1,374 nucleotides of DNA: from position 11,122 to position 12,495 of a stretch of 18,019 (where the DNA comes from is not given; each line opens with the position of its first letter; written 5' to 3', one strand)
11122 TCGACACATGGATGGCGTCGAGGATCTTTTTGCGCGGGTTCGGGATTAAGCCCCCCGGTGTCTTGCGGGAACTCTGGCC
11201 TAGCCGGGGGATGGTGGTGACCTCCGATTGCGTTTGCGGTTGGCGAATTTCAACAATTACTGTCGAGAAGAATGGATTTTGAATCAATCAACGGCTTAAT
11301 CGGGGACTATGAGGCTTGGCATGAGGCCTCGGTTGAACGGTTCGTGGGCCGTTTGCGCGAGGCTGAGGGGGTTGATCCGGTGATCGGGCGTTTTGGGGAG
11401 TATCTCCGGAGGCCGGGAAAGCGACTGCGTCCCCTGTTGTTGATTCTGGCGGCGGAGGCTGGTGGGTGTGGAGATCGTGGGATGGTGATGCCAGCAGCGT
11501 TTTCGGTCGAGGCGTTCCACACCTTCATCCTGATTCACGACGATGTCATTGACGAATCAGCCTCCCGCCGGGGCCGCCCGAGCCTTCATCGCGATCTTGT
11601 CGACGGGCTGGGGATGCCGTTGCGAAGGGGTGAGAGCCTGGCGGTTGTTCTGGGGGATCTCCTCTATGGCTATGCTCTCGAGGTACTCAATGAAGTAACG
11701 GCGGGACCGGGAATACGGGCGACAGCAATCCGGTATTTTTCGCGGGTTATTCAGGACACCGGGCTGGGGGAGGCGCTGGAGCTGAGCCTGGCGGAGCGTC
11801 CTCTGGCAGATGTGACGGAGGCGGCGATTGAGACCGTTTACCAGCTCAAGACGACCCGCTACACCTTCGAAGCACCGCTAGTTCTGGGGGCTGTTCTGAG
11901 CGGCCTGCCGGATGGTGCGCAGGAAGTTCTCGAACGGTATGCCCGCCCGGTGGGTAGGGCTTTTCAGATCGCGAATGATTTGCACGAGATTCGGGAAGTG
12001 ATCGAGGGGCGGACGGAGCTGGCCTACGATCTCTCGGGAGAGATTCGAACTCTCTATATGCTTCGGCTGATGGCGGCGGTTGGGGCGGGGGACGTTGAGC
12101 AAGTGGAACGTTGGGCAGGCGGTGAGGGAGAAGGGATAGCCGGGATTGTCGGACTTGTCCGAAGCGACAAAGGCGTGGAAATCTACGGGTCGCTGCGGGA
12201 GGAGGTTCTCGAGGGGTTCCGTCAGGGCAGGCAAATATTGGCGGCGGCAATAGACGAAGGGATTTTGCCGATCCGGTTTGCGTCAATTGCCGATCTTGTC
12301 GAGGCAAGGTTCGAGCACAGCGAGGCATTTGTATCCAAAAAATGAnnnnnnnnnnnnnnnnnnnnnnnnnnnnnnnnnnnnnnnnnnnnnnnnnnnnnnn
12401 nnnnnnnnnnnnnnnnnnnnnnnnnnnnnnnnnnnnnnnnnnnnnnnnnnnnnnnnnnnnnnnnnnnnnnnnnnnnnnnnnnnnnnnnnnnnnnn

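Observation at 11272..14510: IPPS-fold protein with degenerate second Asp-rich motif, translationally coupled to a family-B DNA polymerase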

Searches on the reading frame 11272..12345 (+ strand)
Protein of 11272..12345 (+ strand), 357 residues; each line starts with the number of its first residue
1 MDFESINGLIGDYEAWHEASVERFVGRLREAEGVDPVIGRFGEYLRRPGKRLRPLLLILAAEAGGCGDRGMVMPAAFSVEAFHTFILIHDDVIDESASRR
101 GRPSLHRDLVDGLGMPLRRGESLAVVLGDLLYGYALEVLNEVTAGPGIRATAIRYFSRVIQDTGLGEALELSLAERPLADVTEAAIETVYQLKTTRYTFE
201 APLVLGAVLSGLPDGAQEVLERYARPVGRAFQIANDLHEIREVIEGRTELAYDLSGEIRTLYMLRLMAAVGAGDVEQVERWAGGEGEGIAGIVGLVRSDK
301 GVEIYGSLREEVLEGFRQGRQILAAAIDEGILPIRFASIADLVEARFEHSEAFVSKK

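Call 6: search_protein_families(library=pfam, proteins=[window:11272-12345:+], max_evalue=0.01)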
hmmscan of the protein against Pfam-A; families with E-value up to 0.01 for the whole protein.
window:11272-12345:+ (357 aa): 1 family
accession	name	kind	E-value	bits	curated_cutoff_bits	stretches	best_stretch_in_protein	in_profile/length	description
PF00348.22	polyprenyl_synt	-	2.1e-37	129.1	27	1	41-242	7-193/251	Polyprenyl synthetase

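Call 8: search_protein_families(library=ncbifam, proteins=[window:11272-12345:+], max_evalue=0.01)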
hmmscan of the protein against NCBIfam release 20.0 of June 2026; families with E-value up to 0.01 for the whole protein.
window:11272-12345:+ (357 aa): 16 families
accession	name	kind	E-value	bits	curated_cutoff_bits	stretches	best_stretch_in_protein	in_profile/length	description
NF041169.1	f2_encap_cargo4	exception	1.5e-38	132.9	450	1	47-240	48-225/334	family 2 encapsulin nanocompartment cargo protein polyprenyl transferase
NF041003.1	GGPP_syn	equivalog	3.6e-26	92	500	1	46-239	37-218/326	geranylgeranyl diphosphate synthase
NF040698.1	IdsA_Meth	equivalog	1.3e-22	80.5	468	1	47-239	40-221/328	short chain isoprenyl diphosphate synthase IdsA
NF045685.1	GGPPSynCrtE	equivalog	4.6e-22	78.4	460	1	48-242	41-227/293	geranylgeranyl diphosphate synthase CrtE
NF045485.1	FPPsyn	subfamily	8.4e-22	77.6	275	1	48-240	36-220/288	farnesyl diphosphate synthase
NF040789.2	gerfarn_diphsyn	equivalog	3e-21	76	560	1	68-240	80-239/345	geranylfarnesyl diphosphate synthase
NF042416.1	GFPPS_Mycobact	equivalog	1.5e-19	70.2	600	1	35-237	28-236/350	bifunctional (2E,6E)-farnesyl/geranyl diphosphate synthase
NF008140.0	PRK10888.1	equivalog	9.5e-18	64.6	412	1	37-282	31-258/323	octaprenyl diphosphate synthase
NF045549.1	GGPPsyn_IdsB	equivalog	3.3e-16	59.3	475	1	48-239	64-240/346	geranylgeranyl diphosphate synthase IdsB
NF040627.1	GFPS_Meth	equivalog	3.7e-16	59.4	600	1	18-248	13-218/285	geranylfarnesyl diphosphate synthase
TIGR02748.1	GerC3_HepT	equivalog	9.3e-14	51.2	456.55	1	45-238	39-213/319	heptaprenyl diphosphate synthase component II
NF042417.1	NPPPS_Mycobact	equivalog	1.1e-13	51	600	1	46-269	53-258/335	nonaprenyl/(2E,6E)-farnesyl/geranylgeranyl diphosphat synthase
TIGR02749.1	prenyl_cyano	equivalog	7e-13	48.3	383.2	1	46-241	41-220/322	solanesyl diphosphate synthase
NF007877.0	PRK10581.1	equivalog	7.9e-13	48.2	321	1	48-239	43-227/299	(2E,6E)-farnesyl diphosphate synthase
NF045628.1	HxpDPsynlarge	equivalog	3.4e-12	46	500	1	45-270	31-235/311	hexaprenyl-diphosphate synthase large subunit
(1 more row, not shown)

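Call 9: search_protein_families(library=padloc, proteins=[window:11272-12345:+], max_evalue=0.01)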
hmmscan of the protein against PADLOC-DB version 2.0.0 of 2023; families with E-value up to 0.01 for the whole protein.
window:11272-12345:+ (357 aa): 0 families

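Call 10: find_homologous_proteins(query=window:11272-12342:+, max_evalue=0.00001)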
Query window:11272-12342:+ (357 aa): 177 proteins with E <= 0.00001 among 8000 candidates; the best 120 are listed.
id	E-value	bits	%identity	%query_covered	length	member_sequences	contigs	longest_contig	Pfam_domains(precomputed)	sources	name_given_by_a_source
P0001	1.2e-225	766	100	100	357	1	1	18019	PF00348.23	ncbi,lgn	-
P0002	3.7e-128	446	63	98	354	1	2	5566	PF00348.23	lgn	-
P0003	5.9e-114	399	58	98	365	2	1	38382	PF00348.23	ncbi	ncbi:MAG: polyprenyl synthetase family protein [Puniceicoccaceae bacterium]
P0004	3.9e-70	255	44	98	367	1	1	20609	PF00348.23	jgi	-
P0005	1.3e-68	250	44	97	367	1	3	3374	PF00348.23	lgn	-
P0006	1.5e-61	227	41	96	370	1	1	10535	PF00348.23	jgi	jgi:geranylgeranyl diphosphate synthase type I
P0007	1.2e-60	224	39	95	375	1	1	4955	PF00348.23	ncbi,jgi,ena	jgi:geranylgeranyl diphosphate synthase type I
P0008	2.0e-59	220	39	95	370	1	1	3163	PF00348.23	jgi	jgi:geranylgeranyl diphosphate synthase type I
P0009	2.3e-59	219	40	93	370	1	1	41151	PF00348.23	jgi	jgi:geranylgeranyl diphosphate synthase type I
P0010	3.7e-59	219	39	98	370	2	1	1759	PF00348.23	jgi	jgi:geranylgeranyl diphosphate synthase type I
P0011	4.0e-59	219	38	97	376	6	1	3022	PF00348.23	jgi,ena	-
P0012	5.2e-59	218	38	93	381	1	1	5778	PF00348.23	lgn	-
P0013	7.4e-58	214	41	92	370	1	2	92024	PF00348.23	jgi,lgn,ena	-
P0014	2.1e-57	213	40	98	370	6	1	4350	PF00348.23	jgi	jgi:geranylgeranyl diphosphate synthase type I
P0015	3.2e-53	199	39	95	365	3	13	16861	PF00348.23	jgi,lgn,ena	jgi:geranylgeranyl diphosphate synthase type I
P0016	3.9e-53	199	40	95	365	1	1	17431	PF00348.23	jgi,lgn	jgi:geranylgeranyl diphosphate synthase, type I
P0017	9.8e-53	198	36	92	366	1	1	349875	PF00348.23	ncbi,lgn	-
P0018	1.2e-52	197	41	91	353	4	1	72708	PF00348.23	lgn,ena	-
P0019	1.6e-52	197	38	99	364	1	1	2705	PF00348.23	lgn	-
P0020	1.9e-52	197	41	89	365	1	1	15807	PF00348.23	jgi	jgi:geranylgeranyl diphosphate synthase type I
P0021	2.1e-52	196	39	95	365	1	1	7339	PF00348.23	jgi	-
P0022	2.9e-52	196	35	98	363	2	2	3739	PF00348.23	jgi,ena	-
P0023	7.1e-52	195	37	85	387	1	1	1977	PF00348.23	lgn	-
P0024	1.5e-51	194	37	96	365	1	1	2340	PF00348.23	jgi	jgi:geranylgeranyl diphosphate synthase type I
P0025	1.7e-51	194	39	95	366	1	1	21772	PF00348.23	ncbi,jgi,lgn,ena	-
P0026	3.1e-50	189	39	89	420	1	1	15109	PF00348.23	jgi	-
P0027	4.6e-47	179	33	97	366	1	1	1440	PF00348.23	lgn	-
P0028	1.9e-46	177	35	87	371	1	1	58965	PF00348.23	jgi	jgi:geranylgeranyl diphosphate synthase type I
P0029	7.2e-45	172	40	71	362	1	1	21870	PF00348.23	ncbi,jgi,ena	jgi:geranylgeranyl diphosphate synthase type I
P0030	8.7e-45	171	35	87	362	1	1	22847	PF00348.23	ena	-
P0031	1.1e-44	171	34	90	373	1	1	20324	PF00348.23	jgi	jgi:geranylgeranyl diphosphate synthase type I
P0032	1.8e-44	170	40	71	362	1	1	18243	PF00348.23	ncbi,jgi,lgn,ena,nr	ncbi:MAG TPA: polyprenyl synthetase family protein [Candidatus Methylacidiphilales bacterium]|nr:pol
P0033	6.2e-44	169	37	95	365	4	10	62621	PF00348.23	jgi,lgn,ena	-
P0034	1.5e-43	167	40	63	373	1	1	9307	PF00348.23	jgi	jgi:geranylgeranyl diphosphate synthase type I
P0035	3.3e-43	166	38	71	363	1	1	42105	PF00348.23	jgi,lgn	-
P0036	6.2e-43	165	39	71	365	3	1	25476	PF00348.23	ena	-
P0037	1.0e-42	165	38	71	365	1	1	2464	PF00348.23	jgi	jgi:geranylgeranyl diphosphate synthase, type I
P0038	1.3e-42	164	37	76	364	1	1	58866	PF00348.23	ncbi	-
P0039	1.6e-42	164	39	74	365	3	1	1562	PF00348.23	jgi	-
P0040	2.6e-42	163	38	71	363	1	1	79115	PF00348.23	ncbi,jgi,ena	jgi:geranylgeranyl diphosphate synthase type I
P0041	2.7e-42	163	38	71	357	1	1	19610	PF00348.23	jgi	jgi:geranylgeranyl diphosphate synthase type I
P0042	3.1e-42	163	37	85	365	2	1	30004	PF00348.23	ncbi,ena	-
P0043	3.8e-42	163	36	81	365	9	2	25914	PF00348.23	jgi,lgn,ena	jgi:geranylgeranyl diphosphate synthase type I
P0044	4.4e-42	163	37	71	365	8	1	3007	PF00348.23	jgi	jgi:geranylgeranyl diphosphate synthase type I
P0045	6.1e-42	162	46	58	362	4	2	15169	PF00348.23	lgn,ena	-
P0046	7.0e-42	162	36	81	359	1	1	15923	PF00348.23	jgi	jgi:geranylgeranyl diphosphate synthase type I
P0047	7.3e-42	162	38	71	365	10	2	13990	PF00348.23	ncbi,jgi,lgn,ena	jgi:geranylgeranyl diphosphate synthase, type I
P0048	1.2e-41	161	38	71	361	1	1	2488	PF00348.23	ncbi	-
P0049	1.9e-41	160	38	71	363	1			PF00348.23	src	-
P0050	2.7e-41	160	38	71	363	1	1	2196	PF00348.23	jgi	-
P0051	4.6e-41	159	36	75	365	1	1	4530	PF00348.23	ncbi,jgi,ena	jgi:geranylgeranyl diphosphate synthase type I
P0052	5.9e-41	159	38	76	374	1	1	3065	PF00348.23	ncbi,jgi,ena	jgi:geranylgeranyl diphosphate synthase type I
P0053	5.9e-41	159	37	88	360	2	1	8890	PF00348.23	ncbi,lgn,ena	-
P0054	7.4e-41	159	34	84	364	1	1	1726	PF00348.23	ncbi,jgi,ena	jgi:geranylgeranyl diphosphate synthase type I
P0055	1.0e-40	158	40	67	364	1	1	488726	PF00348.23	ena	-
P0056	1.3e-40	158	36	74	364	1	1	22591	PF00348.23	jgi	jgi:geranylgeranyl diphosphate synthase type I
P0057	2.5e-40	157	37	76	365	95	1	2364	PF00348.23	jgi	jgi:geranylgeranyl diphosphate synthase type I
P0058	3.1e-40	156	38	71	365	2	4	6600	PF00348.23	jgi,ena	-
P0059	4.5e-40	156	37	71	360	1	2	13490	PF00348.23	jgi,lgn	-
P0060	4.9e-40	156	37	89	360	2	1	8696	PF00348.23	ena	-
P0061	1.2e-39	155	37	71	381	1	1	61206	PF00348.23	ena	-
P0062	1.6e-39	154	38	71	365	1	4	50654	PF00348.23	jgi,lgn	jgi:geranylgeranyl diphosphate synthase type I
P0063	1.8e-39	154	41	61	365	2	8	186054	PF00348.23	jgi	jgi:geranylgeranyl diphosphate synthase type I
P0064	2.9e-39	153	34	86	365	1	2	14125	PF00348.23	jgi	jgi:geranylgeranyl diphosphate synthase type I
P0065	3.8e-39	153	39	68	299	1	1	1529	PF00348.23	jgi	jgi:geranylgeranyl diphosphate synthase type I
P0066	4.8e-39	153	36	80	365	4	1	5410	PF00348.23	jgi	jgi:geranylgeranyl diphosphate synthase type I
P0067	2.1e-38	150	38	76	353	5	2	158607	PF00348.23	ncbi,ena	-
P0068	2.1e-37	147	38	71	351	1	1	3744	PF00348.23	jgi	jgi:geranylgeranyl diphosphate synthase type I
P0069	5.0e-37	146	39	61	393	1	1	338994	PF00348.23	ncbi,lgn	-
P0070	5.4e-37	146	39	61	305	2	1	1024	PF00348.23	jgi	jgi:geranylgeranyl diphosphate synthase type I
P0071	1.8e-36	144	40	71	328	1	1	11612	PF00348.23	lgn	-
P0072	6.8e-34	136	38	62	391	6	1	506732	PF00348.23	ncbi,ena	-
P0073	1.8e-32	131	38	61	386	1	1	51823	PF00348.23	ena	-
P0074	2.9e-32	130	38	58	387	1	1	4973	PF00348.23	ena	-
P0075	5.7e-32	129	39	58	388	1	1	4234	PF00348.23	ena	-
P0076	3.4e-31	127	40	57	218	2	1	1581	PF00348.23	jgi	-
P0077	1.7e-21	95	36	55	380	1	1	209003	PF00348.23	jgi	jgi:geranylgeranyl diphosphate synthase, type I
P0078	2.7e-20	91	31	79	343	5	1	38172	PF00348.23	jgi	jgi:geranylgeranyl diphosphate synthase type II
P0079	1.5e-19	88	36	53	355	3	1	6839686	PF00348.23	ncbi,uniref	ncbi:polyprenyl synthetase family protein [Micromonospora sp. IBHARD004]|uniref:polyprenyl synthetas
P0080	1.3e-18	85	37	53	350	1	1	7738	PF00348.23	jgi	jgi:geranylgeranyl diphosphate synthase type I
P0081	3.1e-18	84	35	67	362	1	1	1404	PF00348.23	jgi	jgi:geranylgeranyl diphosphate synthase type I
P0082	1.6e-17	82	36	53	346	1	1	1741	PF00348.23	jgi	jgi:geranylgeranyl diphosphate synthase type I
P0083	1.7e-17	82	35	53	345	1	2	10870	PF00348.23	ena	-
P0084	3.3e-17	81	36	53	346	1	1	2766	PF00348.23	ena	-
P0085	3.4e-17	81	28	86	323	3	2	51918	PF00348.23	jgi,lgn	-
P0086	4.6e-17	80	35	63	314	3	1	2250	PF00348.23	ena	-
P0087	5.5e-16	77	35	56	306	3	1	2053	PF00348.23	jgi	-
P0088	4.9e-15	74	32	55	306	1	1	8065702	PF00348.23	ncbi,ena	-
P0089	6.6e-15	73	30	53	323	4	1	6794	PF00348.23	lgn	-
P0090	2.2e-14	71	27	78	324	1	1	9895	PF00348.23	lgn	-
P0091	3.2e-14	71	32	65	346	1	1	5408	PF00348.23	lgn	-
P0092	3.3e-14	71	32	55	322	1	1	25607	PF00348.23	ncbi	-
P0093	1.1e-13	69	32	65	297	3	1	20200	PF00348.23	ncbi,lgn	-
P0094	1.4e-13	69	33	66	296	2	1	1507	PF00348.23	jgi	jgi:geranylgeranyl diphosphate synthase type II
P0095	2.4e-13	68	35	54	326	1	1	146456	PF00348.23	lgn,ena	-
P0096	3.1e-13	68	30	53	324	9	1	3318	PF00348.23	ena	-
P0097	4.3e-13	67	31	59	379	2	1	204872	PF00348.23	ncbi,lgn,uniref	ncbi:polyprenyl synthetase family protein [Streptomyces bobili]|uniref:polyprenyl synthetase family 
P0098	4.6e-13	67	28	64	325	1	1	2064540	PF00348.23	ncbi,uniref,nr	ncbi:polyprenyl synthetase family protein [Robiginitalea sp. SC105]|uniref:polyprenyl synthetase fam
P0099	5.6e-13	67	36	56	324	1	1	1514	PF00348.23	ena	-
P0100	7.4e-13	66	30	55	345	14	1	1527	PF00348.23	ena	-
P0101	1.0e-12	66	35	67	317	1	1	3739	PF00348.23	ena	-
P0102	1.1e-12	66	31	54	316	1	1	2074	PF00348.23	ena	-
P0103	1.1e-12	66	39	39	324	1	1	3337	PF00348.23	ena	-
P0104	2.1e-12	65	29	58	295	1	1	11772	PF00348.23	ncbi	ncbi:polyprenyl synthetase family protein [Salinispira pacifica]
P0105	2.3e-12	65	36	56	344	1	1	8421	PF00348.23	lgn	-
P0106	2.5e-12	65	29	82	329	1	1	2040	PF00348.23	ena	-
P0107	3.2e-12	64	29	66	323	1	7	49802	PF00348.23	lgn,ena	-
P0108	5.4e-12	64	37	56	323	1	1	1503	PF00348.23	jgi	jgi:geranylgeranyl pyrophosphate synthase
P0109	6.7e-12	63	31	69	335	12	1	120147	PF00348.23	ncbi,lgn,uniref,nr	ncbi:polyprenyl synthetase family protein [Cellulomonas sp.]|uniref:polyprenyl synthetase family pro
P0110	7.0e-12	63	36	56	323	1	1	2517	PF00348.23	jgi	jgi:geranylgeranyl pyrophosphate synthase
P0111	7.3e-12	63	35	62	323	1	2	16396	PF00348.23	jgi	jgi:geranylgeranyl pyrophosphate synthase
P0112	1.3e-11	62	33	63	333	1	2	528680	PF00348.23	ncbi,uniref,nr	ncbi:polyprenyl synthetase family protein [Cellulomonas carbonis]|uniref:Geranylgeranyl pyrophosphat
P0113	1.3e-11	62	25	65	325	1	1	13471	PF00348.23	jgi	jgi:geranylgeranyl diphosphate synthase type II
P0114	1.5e-11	62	32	54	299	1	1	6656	PF00348.23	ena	-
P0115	1.6e-11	62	26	65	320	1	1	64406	PF00348.23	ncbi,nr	ncbi:MAG TPA: polyprenyl synthetase family protein [Cyclobacteriaceae bacterium]|nr:polyprenyl synth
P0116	2.2e-11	62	33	63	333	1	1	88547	PF00348.23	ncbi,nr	ncbi:polyprenyl synthetase family protein [Actinotalea sp. AC32]|nr:polyprenyl synthetase family pro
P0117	3.0e-11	61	30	57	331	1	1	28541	PF00348.23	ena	-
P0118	3.4e-11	61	30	77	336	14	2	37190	PF00348.23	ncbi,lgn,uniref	ncbi:polyprenyl synthetase family protein [Timonella senegalensis]|uniref:polyprenyl synthetase fami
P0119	3.4e-11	61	34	54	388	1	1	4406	PF00348.23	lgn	-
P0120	3.6e-11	61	35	62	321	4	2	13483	PF00348.23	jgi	jgi:geranylgeranyl pyrophosphate synthase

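Call 13: find_related_loci(query=A2, collection=genome_contigs, flank=8000)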
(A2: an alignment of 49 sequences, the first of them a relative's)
Query A2 (357 aa) in genome_contigs; peptide patterns used: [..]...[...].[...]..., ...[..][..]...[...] (x = any residue, [..] = any of these).
600 stretches matched a pattern (row limit reached: there are more); 583 encode a relative of the query (tblastn E <= 1e-3); the best 80 are kept; 80 distinct loci.
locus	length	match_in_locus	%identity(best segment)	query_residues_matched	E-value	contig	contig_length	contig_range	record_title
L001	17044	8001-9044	37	12-357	6e-63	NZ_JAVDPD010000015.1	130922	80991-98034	Cerasicoccus maritimus strain NBRC 105382 contig15, whole genome shotgun sequence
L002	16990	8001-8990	35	27-352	1e-57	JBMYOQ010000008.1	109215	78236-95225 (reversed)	MAG: Opitutales bacterium isolate ME_XS_2307_bin_39 ME_XS_2307_bin_39_7, whole genome shotgun sequence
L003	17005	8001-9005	39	13-352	4e-56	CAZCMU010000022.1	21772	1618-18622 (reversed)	MAG TPA_asm: uncultured Opitutales bacterium isolate binchicken_co54_497 genome assembly, contig: NODE_4218_length_21772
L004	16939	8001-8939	34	32-334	9e-44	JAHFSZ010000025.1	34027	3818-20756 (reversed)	MAG: Verrucomicrobia bacterium isolate nzgw609 NODE_297_length_34028_cov_6.755950, whole genome shotgun sequence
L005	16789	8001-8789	37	18-274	1e-40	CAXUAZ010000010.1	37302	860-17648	MAG TPA_asm: uncultured Chthoniobacterales bacterium isolate public_SRR14722149_metawrap_bin.10 genome assembly, contig:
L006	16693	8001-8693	41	43-263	3e-39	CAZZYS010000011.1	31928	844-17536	MAG: uncultured Verrucomicrobiota bacterium isolate Brown_M.bin.5 genome assembly, contig: NODE_87_length_31928_cov_8.27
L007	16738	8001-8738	37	43-264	5e-37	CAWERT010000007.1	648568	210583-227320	MAG: uncultured Verrucomicrobiae bacterium isolate MFD02134.bin.2.175 genome assembly, contig: contig_4369, whole genome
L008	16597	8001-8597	37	42-237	4e-30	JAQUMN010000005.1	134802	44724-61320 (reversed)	MAG: Kiritimatiellae bacterium isolate STD1_155 NODE_240_length_134802_cov_7.573499_Sandtown_D1, whole genome shotgun se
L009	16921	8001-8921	30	45-346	2e-29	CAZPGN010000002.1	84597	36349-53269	MAG TPA_asm: uncultured Candidatus Saccharibacteria bacterium isolate binchicken_co125_1159 genome assembly, contig: NOD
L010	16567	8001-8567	43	49-237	2e-29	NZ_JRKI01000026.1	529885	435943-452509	Streptomyces natalensis ATCC 27448 Scaffold_32, whole genome shotgun sequence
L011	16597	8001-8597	38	44-237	1e-28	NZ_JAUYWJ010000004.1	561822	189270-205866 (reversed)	Streptomyces herbicida strain NEAU-HV9 Scaffold4, whole genome shotgun sequence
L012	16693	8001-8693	38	49-272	2e-28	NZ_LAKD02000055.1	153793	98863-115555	Streptomyces antioxidans strain MUSC 164 55, whole genome shotgun sequence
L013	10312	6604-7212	35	41-237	8e-28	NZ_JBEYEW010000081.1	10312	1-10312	Streptomyces sp. NPDC007205 NPDC007205_15_D7.ctg-0081, whole genome shotgun sequence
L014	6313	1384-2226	34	3-280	8e-28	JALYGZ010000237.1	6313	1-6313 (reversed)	MAG: Actinomycetota bacterium isolate GDC bin24 SD1469-71_k127_1390944, whole genome shotgun sequence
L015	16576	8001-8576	34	49-237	1e-26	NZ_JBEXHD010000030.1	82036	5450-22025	Actinoplanes sp. NPDC005259 NPDC005259_151_F4.ctg-0030, whole genome shotgun sequence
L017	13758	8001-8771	32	42-279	9e-27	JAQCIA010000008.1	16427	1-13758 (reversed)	MAG: Verrucomicrobia bacterium isolate casp40-mb.267 NODE_8385_length_16427_cov_0.056712, whole genome shotgun sequence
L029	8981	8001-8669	36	18-202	9e-25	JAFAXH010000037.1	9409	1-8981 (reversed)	MAG: Verrucomicrobiota bacterium isolate CP_BM_RX_83 BM_RX_k147_599152, whole genome shotgun sequence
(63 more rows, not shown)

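Call 16: find_encoding_contigs(protein=P0003, flank=10000, max_places=3)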
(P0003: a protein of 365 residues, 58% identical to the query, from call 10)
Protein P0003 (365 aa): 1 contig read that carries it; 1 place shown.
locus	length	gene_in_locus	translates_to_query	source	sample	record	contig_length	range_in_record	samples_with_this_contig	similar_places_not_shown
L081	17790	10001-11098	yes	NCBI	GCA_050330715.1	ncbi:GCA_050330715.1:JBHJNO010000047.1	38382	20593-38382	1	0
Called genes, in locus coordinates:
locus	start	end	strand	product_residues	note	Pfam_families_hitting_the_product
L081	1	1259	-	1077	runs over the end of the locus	PF00580:UvrD-helicase, PF13245:AAA_19 (faint), PF13361:UvrD_C (faint)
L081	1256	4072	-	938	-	PF12705:PDDEXK_1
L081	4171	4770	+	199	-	PF00583:Acetyltransf_1 (weak)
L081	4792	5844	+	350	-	PF00248:Aldo_ket_red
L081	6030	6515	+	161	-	PF01842:ACT, PF22629:ACT_AHAS_ss, PF13710:ACT_5, PF10369:ALS_ss_C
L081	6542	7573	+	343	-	PF02826:2-Hacid_dh_C, PF03446:NAD_binding_2, PF03807:F420_oxidored, PF07991:KARI_N, PF02153:PDH_N (weak), PF01450:KARI_C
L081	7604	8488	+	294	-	PF01379:Porphobil_deam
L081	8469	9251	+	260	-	PF02602:HEM4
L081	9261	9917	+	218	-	PF00697:PRAI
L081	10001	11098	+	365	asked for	PF00348:polyprenyl_synt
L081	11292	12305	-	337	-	PF00702:Hydrolase, PF13419:HAD_2 (weak)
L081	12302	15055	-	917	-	PF01074:Glyco_hydro_38N, PF09261:Alpha-mann_mid, PF07748:Glyco_hydro_38C, PF17677:Glyco_hydro38C2 (weak)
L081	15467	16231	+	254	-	PF07589:PEP_exosort_dom (weak)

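Call 17: find_encoding_contigs(protein=P0002, flank=10000, max_places=3)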
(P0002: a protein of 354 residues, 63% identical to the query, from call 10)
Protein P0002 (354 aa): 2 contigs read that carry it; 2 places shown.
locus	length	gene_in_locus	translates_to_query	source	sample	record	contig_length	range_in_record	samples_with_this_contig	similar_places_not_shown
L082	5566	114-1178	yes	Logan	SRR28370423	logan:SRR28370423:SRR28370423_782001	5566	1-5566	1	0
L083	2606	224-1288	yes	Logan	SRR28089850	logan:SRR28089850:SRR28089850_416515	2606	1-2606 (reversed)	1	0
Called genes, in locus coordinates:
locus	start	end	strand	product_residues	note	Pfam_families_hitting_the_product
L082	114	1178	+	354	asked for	PF00348:polyprenyl_synt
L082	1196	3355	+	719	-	PF03104:DNA_pol_B_exo1, PF00136:DNA_pol_B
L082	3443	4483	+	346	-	PF08545:ACP_syn_III (weak), PF08541:ACP_syn_III_C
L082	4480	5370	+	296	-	PF00561:Abhydrolase_1, PF12697:Abhydrolase_6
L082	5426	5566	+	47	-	?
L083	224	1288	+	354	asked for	PF00348:polyprenyl_synt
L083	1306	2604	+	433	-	?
